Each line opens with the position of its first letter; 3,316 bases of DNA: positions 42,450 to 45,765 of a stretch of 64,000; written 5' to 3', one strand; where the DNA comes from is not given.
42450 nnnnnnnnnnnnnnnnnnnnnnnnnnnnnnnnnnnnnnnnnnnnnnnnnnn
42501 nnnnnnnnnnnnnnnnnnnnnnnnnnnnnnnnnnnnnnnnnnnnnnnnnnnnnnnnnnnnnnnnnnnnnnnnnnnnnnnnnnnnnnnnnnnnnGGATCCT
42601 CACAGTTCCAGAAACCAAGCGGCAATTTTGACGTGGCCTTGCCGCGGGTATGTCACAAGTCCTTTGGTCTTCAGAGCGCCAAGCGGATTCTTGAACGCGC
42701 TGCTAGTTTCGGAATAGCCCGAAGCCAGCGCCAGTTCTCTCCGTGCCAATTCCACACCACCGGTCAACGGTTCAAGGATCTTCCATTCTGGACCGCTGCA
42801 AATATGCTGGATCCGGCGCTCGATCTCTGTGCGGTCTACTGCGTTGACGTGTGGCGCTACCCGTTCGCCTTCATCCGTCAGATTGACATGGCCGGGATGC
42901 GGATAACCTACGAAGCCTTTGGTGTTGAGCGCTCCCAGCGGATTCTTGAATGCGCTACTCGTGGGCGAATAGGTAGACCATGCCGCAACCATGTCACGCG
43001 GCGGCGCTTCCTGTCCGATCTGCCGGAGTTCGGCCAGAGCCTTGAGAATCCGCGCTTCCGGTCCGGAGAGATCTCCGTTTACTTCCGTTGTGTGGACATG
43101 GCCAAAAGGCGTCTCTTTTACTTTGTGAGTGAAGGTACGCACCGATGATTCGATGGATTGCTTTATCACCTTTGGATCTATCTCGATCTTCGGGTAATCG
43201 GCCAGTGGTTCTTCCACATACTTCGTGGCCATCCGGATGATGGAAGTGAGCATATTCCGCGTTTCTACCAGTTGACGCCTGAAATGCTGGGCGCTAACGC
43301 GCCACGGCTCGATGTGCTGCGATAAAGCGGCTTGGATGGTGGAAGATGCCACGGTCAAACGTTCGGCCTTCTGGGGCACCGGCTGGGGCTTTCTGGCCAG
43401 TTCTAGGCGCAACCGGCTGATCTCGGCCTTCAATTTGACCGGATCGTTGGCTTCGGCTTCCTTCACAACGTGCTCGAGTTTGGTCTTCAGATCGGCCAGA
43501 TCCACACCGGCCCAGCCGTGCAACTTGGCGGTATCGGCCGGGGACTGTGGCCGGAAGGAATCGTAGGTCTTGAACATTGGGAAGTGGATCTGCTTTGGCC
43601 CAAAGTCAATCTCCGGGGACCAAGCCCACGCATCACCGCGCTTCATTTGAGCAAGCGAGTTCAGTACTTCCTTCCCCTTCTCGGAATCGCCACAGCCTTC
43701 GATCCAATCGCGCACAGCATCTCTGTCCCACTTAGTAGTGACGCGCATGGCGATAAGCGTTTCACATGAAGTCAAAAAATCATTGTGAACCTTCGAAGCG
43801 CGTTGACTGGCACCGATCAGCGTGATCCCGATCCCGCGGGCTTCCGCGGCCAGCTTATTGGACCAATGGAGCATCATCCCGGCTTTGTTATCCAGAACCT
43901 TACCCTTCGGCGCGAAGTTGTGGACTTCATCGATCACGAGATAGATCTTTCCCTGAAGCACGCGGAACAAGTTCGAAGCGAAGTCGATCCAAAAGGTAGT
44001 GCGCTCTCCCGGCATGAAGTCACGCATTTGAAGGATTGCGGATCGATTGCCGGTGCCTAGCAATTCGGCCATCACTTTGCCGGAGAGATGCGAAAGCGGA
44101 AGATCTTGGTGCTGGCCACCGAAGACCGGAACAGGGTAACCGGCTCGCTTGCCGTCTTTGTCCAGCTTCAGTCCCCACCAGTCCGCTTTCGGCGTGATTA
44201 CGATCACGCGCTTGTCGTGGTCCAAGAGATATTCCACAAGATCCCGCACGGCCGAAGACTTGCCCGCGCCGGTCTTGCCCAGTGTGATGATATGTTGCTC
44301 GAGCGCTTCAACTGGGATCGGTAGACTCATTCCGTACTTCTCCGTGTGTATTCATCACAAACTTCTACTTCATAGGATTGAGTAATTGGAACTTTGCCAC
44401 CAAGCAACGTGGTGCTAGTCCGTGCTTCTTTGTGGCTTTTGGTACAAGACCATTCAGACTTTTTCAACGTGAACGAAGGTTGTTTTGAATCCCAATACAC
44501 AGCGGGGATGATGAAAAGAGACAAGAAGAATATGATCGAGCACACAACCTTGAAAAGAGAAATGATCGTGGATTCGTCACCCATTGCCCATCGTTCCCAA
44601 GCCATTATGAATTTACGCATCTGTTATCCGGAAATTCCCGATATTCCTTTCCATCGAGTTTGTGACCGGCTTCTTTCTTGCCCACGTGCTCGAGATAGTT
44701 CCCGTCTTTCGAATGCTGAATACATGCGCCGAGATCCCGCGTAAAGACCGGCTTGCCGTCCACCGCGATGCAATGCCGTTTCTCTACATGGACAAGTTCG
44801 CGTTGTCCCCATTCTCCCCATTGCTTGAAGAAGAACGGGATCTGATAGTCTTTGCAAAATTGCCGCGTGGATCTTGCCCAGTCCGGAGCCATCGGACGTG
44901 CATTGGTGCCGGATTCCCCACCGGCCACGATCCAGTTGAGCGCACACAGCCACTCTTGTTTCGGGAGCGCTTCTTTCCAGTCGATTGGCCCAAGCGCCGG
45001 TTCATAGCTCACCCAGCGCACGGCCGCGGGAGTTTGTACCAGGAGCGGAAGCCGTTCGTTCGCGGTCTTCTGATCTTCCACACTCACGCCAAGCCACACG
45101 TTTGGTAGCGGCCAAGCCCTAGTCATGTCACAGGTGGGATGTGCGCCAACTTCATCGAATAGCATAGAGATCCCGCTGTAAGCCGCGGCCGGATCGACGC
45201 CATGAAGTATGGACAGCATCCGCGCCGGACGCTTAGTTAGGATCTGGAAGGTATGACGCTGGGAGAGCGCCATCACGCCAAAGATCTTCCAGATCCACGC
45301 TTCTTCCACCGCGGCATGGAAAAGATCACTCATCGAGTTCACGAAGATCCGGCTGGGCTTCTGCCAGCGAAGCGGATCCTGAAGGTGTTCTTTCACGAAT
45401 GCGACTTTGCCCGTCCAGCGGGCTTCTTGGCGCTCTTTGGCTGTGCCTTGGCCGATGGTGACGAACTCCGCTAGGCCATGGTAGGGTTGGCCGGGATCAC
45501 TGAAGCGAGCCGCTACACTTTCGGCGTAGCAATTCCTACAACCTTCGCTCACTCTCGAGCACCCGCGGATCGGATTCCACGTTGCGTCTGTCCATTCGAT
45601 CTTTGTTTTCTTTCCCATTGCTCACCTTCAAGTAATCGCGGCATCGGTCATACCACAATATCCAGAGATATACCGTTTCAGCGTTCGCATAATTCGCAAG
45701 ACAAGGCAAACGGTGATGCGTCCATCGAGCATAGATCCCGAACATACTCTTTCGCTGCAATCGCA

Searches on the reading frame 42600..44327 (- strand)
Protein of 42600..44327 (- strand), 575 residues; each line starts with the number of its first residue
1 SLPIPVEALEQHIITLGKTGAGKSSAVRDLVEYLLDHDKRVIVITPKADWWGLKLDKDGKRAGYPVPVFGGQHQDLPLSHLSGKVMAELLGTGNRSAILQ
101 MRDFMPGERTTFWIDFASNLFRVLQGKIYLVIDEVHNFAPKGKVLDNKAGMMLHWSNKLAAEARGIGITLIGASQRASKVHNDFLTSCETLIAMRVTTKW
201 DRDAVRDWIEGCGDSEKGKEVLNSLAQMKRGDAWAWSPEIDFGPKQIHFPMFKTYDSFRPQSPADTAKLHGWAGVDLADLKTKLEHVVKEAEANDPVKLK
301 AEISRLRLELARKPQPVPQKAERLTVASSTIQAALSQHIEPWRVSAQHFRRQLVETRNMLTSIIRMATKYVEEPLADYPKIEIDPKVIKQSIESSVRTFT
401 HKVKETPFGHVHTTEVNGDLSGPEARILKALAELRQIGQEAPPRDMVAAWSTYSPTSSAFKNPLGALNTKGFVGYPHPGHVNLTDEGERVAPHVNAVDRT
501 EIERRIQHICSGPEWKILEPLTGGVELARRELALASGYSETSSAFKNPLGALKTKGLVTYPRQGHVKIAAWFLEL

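Call 14: find_encoding_contigs(protein=window:42600-44327:-, flank=10000, max_places=2)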
Protein window:42600-44327:- (575 aa): no gene with exactly this product is on record in the collection.

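Call 67: search_protein_families(library=pfam, proteins=[window:42600-44327:-], max_evalue=0.001)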
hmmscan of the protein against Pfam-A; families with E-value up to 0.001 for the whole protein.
window:42600-44327:- (575 aa): 3 families
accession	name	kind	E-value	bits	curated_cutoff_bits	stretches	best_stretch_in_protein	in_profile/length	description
PF01935.23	DUF87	-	8.4e-06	26.5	23.2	1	6-54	18-68/220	Helicase HerA, central domain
PF10412.15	TrwB_AAD_bind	-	0.00028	20.3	20.5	1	2-45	7-50/387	Type IV secretion-system coupling protein DNA-binding domain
PF13401.12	AAA_22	-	0.00045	21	27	0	11-47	6-42/130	AAA domain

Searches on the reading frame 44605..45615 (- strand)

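Call 67: search_protein_families(library=pfam, proteins=[window:44605-45615:-], max_evalue=0.001)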
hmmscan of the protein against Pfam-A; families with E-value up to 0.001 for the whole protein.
window:44605-45615:- (336 aa): 1 family
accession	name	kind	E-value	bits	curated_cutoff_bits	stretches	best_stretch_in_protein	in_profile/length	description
PF07505.17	DUF5131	-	4.5e-91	305.1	28.9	1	3-329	1-243/243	Protein of unknown function (DUF5131)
